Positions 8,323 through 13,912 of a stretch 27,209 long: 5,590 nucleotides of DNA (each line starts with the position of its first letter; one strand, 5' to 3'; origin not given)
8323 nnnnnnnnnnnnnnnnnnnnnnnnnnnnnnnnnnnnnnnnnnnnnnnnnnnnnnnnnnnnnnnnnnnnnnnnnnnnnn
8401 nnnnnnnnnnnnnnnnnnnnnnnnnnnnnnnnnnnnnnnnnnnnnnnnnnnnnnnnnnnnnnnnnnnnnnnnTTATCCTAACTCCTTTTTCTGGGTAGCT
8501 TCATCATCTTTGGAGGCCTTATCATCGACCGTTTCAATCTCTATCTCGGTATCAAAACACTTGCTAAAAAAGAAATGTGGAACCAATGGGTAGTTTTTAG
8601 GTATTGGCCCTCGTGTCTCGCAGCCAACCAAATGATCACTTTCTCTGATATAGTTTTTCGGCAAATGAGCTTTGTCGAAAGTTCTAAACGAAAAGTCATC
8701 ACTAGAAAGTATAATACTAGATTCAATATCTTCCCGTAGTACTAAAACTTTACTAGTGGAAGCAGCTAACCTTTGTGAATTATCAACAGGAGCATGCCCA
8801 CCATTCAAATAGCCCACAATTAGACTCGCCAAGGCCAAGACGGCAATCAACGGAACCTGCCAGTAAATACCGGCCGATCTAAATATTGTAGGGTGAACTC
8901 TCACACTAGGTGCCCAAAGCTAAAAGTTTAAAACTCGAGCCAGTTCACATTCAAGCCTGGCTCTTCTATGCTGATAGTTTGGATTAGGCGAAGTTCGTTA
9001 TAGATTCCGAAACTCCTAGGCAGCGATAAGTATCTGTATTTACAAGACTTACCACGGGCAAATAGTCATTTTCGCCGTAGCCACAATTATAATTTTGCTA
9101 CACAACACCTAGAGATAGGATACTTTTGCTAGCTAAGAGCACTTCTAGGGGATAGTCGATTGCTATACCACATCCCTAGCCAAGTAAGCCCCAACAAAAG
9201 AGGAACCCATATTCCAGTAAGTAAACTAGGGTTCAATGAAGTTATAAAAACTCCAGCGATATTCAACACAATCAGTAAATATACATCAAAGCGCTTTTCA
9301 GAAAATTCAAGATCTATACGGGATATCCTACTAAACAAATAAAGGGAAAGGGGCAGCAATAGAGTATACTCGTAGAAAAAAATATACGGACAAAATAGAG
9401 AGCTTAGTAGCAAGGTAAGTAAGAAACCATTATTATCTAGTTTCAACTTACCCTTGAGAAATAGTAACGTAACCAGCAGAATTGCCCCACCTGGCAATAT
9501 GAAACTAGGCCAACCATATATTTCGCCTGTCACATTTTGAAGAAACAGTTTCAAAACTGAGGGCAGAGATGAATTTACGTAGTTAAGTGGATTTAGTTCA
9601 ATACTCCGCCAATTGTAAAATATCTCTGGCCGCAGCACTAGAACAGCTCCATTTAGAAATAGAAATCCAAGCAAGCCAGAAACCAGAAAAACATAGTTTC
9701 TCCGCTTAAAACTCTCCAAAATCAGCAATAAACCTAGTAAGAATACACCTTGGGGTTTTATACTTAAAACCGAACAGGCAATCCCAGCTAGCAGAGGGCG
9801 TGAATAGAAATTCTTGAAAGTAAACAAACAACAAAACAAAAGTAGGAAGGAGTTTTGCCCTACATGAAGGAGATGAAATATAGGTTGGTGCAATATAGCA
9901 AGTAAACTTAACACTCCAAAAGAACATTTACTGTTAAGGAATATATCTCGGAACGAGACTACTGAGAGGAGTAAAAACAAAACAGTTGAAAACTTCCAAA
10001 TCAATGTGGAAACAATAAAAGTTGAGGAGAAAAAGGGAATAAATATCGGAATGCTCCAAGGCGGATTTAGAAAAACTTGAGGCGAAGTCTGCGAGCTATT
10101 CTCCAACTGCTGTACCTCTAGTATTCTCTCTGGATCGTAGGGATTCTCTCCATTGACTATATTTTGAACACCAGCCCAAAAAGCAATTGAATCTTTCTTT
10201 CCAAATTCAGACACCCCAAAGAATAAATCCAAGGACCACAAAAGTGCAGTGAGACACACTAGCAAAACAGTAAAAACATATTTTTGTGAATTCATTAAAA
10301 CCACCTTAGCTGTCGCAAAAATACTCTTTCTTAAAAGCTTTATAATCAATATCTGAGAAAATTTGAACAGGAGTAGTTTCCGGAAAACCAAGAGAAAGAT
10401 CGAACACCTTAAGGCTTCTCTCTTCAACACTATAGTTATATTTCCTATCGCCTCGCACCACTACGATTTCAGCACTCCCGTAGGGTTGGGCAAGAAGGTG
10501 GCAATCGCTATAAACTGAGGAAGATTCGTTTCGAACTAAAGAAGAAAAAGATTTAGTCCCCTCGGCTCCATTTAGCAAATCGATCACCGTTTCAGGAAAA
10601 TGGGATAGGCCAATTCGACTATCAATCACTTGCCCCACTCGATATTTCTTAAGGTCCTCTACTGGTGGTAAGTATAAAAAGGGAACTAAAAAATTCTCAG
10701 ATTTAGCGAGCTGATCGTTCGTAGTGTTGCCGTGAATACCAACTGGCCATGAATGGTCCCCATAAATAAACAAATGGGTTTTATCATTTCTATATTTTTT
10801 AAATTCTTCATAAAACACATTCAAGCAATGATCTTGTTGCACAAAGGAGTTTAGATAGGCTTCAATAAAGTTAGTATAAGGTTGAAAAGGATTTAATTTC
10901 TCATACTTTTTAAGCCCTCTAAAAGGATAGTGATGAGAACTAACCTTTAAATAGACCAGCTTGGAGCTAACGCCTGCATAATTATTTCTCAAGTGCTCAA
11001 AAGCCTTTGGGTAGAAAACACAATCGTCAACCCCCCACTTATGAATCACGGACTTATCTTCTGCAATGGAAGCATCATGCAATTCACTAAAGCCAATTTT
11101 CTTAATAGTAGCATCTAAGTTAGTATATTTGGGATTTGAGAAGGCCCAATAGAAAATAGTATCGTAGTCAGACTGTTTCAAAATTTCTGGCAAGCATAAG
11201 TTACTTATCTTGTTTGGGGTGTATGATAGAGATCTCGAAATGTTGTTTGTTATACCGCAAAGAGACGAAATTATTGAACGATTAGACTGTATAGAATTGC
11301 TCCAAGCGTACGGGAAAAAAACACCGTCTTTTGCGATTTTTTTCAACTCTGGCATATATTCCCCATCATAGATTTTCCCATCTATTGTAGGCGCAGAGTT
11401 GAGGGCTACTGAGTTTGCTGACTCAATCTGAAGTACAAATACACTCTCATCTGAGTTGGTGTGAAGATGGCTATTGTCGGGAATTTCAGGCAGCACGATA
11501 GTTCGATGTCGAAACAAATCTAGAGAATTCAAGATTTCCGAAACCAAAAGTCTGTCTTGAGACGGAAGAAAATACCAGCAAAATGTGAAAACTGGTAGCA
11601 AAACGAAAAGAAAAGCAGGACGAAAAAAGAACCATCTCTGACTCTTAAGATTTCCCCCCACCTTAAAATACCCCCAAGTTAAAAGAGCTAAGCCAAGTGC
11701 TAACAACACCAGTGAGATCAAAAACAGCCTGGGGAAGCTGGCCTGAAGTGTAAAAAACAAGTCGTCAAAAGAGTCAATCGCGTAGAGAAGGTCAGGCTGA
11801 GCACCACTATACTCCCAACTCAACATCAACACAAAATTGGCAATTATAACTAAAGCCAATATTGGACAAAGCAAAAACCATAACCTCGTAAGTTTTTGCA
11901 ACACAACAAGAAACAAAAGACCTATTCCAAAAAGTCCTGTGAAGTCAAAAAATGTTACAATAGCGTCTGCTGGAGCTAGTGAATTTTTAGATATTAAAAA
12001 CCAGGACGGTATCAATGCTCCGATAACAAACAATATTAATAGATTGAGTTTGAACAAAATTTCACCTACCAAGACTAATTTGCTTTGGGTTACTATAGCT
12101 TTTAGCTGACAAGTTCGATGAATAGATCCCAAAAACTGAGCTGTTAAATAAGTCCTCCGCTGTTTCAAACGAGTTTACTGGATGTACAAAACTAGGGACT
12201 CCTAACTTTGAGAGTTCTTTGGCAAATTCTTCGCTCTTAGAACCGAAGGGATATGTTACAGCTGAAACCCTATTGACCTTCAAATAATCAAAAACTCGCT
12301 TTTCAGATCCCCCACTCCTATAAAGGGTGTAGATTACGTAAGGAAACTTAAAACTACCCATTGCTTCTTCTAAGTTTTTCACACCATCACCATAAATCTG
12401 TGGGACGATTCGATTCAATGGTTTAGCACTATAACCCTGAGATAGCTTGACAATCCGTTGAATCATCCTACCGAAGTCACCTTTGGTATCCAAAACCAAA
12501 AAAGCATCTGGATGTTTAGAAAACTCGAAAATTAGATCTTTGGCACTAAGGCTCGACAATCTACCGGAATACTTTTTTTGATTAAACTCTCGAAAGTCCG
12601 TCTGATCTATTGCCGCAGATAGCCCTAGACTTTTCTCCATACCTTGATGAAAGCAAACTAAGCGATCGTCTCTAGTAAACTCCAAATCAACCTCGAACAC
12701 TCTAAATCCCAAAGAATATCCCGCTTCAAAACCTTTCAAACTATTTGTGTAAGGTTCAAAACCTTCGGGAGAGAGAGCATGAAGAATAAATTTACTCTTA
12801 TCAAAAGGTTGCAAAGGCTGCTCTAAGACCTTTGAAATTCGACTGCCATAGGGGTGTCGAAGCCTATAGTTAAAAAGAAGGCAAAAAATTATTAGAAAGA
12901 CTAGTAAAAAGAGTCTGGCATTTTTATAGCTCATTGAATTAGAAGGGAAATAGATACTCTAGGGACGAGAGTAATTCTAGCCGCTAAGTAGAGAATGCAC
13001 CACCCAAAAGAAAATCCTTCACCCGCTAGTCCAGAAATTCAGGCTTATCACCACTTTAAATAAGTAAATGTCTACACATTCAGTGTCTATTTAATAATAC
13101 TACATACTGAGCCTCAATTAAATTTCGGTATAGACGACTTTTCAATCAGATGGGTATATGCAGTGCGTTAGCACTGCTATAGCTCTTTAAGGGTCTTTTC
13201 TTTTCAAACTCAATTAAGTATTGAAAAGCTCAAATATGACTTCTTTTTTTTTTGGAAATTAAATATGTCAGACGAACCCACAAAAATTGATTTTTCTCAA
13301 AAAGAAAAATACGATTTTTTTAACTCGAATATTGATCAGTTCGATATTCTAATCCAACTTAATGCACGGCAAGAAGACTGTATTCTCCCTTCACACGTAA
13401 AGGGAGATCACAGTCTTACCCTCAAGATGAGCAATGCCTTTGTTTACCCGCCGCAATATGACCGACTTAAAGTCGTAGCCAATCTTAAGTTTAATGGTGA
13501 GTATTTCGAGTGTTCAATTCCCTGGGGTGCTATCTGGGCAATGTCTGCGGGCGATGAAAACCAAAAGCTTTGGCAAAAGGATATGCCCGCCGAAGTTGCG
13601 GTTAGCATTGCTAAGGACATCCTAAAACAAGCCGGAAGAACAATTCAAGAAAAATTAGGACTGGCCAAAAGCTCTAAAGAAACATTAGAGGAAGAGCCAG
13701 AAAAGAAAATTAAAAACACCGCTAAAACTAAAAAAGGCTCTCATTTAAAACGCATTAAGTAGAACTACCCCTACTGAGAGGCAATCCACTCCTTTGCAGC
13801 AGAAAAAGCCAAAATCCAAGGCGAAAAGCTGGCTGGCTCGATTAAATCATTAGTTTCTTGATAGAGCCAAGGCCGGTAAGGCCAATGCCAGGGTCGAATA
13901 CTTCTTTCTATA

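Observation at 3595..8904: Minimal, highly diverged Tad/Cpa-like machine with no pilin, secretin or prepilin peptidase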

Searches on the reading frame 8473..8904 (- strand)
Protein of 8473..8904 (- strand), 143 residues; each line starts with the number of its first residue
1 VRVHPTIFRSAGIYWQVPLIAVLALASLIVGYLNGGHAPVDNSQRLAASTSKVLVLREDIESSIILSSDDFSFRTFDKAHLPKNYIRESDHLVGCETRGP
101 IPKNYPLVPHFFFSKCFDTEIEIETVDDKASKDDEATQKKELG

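Call 5: search_protein_families(library=pfam, proteins=[window:8473-8904:-], max_evalue=1)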
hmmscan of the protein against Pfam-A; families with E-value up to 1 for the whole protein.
window:8473-8904:- (143 aa): 2 families
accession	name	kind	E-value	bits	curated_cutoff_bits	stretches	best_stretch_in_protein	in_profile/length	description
PF13144.11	ChapFlgA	-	0.0012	19.3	23.8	1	52-109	2-57/122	Chaperone for flagella basal body P-ring formation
PF08666.17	SAF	-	0.1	13.6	21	1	53-110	3-60/63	SAF domain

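Call 6: search_protein_families(library=ncbifam, proteins=[window:8473-8904:-], max_evalue=1)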
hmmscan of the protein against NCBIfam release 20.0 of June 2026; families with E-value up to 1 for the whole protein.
window:8473-8904:- (143 aa): 2 families
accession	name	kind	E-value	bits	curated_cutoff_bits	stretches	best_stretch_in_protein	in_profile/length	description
TIGR03170.1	flgA_cterm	equivalog_domain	8.2e-07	29.1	54.65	1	48-107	10-69/137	flagellar basal body P-ring formation chaperone FlgA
TIGR03177.1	pilus_cpaB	equivalog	8.6e-06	25.2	71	1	21-109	5-95/262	Flp pilus assembly protein CpaB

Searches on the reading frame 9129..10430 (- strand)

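Call 5: search_protein_families(library=pfam, proteins=[window:9129-10430:-], max_evalue=1)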
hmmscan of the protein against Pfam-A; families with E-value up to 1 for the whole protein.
window:9129-10430:- (433 aa): 1 family
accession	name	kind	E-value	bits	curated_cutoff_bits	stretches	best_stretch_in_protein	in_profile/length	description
PF09594.16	GT87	-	1.1e-11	45.4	25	1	120-345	1-230/237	Glycosyltransferase family 87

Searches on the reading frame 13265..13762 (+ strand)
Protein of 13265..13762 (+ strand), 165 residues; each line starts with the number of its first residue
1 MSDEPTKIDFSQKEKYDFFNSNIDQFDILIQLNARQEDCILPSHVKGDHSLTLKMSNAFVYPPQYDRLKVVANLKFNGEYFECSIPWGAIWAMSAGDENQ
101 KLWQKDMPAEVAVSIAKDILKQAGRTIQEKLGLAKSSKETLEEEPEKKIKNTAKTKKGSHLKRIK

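Call 66: search_protein_families(library=pfam, proteins=[window:13265-13762:+], max_evalue=0.1)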
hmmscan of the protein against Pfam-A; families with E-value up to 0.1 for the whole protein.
window:13265-13762:+ (165 aa): 1 family
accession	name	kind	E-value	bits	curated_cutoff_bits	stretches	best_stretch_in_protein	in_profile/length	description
PF02404.20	SCF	-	0.0043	17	21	1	8-63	134-189/275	Stem cell factor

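Call 72: search_protein_families(library=ncbifam, proteins=[window:13265-13762:+], max_evalue=0.1)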
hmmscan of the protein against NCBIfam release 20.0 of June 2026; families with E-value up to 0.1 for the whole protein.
window:13265-13762:+ (165 aa): 2 families
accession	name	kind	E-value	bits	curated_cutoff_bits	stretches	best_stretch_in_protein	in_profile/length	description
NF008763.0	PRK11798.1-2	equivalog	0.0061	16.4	162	1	32-165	30-156/156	ClpXP protease specificity-enhancing factor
NF006735.0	PRK09267.1-1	equivalog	0.078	12.7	315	0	114-143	17-46/176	flavodoxin FldA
